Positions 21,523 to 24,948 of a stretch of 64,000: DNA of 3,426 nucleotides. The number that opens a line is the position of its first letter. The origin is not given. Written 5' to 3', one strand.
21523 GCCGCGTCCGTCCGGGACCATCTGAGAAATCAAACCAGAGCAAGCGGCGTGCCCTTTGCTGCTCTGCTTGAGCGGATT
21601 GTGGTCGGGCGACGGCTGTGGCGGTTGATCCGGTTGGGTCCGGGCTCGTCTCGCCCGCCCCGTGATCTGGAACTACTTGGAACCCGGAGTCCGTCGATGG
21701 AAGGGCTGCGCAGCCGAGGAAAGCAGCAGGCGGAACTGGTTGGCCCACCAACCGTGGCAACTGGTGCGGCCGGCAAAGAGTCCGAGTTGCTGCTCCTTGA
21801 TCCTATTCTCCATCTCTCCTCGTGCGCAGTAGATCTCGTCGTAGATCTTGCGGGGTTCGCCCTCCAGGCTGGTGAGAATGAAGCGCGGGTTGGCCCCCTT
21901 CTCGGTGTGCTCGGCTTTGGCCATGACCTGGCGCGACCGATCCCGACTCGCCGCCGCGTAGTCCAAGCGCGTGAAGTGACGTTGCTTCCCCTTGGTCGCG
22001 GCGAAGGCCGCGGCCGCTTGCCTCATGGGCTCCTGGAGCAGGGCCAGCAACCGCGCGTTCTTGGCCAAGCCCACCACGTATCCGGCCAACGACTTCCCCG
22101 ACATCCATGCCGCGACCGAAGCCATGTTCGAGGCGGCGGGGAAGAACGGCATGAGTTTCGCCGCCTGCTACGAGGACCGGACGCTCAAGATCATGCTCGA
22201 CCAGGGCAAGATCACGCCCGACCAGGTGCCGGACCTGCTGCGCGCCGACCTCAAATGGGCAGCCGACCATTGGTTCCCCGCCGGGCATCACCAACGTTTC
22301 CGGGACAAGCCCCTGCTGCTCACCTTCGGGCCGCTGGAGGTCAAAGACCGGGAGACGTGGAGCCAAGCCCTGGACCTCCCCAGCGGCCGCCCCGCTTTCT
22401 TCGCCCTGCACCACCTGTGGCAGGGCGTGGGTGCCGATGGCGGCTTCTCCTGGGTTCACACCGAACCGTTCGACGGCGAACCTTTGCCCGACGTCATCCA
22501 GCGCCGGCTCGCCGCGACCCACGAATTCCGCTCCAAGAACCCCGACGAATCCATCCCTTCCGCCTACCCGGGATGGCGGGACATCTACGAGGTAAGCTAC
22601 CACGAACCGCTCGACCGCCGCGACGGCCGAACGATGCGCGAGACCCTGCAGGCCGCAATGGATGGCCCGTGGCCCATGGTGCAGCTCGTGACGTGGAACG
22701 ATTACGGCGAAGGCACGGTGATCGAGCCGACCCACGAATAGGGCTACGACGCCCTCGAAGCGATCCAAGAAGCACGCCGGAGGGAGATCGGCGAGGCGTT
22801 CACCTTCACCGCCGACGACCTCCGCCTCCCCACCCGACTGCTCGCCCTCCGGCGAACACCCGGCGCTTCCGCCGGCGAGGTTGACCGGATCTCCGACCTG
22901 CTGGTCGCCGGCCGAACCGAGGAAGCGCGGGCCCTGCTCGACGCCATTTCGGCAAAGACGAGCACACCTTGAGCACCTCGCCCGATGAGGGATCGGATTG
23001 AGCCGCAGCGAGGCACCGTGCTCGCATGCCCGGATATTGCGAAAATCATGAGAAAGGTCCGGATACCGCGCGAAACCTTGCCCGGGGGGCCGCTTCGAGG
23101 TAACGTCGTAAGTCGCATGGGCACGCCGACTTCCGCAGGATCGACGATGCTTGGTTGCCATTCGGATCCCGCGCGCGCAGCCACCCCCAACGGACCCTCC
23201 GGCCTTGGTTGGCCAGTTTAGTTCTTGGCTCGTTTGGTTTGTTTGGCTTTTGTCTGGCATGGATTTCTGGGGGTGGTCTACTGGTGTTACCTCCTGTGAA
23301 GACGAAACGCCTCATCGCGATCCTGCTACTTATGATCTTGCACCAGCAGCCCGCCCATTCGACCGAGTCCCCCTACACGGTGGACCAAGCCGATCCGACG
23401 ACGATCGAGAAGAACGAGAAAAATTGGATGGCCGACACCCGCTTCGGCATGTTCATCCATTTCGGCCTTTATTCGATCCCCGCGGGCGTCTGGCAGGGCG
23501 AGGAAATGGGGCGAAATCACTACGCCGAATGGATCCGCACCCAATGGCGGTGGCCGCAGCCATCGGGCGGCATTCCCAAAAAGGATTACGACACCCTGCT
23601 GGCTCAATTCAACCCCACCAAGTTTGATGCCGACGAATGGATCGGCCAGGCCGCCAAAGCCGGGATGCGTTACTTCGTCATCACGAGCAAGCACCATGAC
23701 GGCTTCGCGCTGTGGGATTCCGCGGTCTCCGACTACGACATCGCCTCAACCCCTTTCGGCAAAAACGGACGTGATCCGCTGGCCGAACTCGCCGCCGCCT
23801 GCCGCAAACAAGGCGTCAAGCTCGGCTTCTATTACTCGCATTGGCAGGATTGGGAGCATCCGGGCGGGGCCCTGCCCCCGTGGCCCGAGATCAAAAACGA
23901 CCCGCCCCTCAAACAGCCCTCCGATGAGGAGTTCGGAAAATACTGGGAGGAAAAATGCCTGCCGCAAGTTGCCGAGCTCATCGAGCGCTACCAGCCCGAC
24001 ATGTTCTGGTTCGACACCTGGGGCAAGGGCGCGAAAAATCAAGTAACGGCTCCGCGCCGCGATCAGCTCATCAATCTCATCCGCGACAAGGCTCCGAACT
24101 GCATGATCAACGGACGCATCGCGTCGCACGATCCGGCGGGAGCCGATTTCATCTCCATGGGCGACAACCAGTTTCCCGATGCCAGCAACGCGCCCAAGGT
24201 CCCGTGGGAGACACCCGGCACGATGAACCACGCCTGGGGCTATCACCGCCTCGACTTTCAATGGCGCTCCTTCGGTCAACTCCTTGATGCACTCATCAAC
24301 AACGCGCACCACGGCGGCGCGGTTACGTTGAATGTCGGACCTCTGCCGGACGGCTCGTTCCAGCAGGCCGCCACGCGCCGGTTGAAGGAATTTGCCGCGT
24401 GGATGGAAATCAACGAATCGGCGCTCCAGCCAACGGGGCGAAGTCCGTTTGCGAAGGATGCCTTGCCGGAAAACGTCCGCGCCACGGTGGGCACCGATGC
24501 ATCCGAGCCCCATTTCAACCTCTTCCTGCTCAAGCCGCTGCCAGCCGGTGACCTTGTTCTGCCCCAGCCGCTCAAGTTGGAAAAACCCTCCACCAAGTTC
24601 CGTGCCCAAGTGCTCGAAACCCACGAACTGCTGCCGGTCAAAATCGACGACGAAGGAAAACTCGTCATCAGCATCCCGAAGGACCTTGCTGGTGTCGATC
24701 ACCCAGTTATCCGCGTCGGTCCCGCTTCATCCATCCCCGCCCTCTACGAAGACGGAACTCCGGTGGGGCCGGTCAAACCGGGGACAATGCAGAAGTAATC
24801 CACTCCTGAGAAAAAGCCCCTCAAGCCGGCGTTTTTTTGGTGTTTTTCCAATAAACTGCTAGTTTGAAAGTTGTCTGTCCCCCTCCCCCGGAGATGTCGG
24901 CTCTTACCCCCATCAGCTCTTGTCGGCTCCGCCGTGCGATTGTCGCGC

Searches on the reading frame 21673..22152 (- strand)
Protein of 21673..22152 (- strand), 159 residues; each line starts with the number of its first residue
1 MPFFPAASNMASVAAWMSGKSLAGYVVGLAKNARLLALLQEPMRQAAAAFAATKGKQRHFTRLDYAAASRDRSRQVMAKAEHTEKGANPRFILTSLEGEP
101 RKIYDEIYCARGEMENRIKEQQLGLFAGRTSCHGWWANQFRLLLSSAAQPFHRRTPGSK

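Call 35: search_protein_families(library=pfam, proteins=[window:21673-22152:-], max_evalue=0.01)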
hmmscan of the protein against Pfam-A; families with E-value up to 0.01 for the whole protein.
window:21673-22152:- (159 aa): 2 families
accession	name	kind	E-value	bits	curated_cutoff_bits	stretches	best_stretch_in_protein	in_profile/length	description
PF13701.12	DDE_Tnp_1_4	-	6.2e-40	137.2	34.7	1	12-149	230-367/435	Transposase DDE domain group 1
PF01609.27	DDE_Tnp_1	-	0.00027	21.2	23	1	24-146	101-195/200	Transposase DDE domain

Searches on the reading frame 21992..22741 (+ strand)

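Call 8: search_protein_families(library=pfam, proteins=[window:21992-22741:+])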
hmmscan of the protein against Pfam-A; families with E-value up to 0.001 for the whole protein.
window:21992-22741:+ (249 aa): 1 family
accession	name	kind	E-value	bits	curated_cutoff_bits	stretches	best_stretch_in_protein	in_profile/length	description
PF03659.20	Glyco_hydro_71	-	0.00059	19.2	34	0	226-248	220-242/375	Glycosyl hydrolase family 71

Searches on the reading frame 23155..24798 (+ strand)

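Call 8: search_protein_families(library=pfam, proteins=[window:23155-24798:+])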
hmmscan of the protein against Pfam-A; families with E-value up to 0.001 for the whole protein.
window:23155-24798:+ (547 aa): 1 family
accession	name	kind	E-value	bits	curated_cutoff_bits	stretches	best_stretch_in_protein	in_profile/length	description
PF01120.23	Alpha_L_fucos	-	1e-76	259.1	25.2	1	68-421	8-344/345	Alpha-L-fucosidase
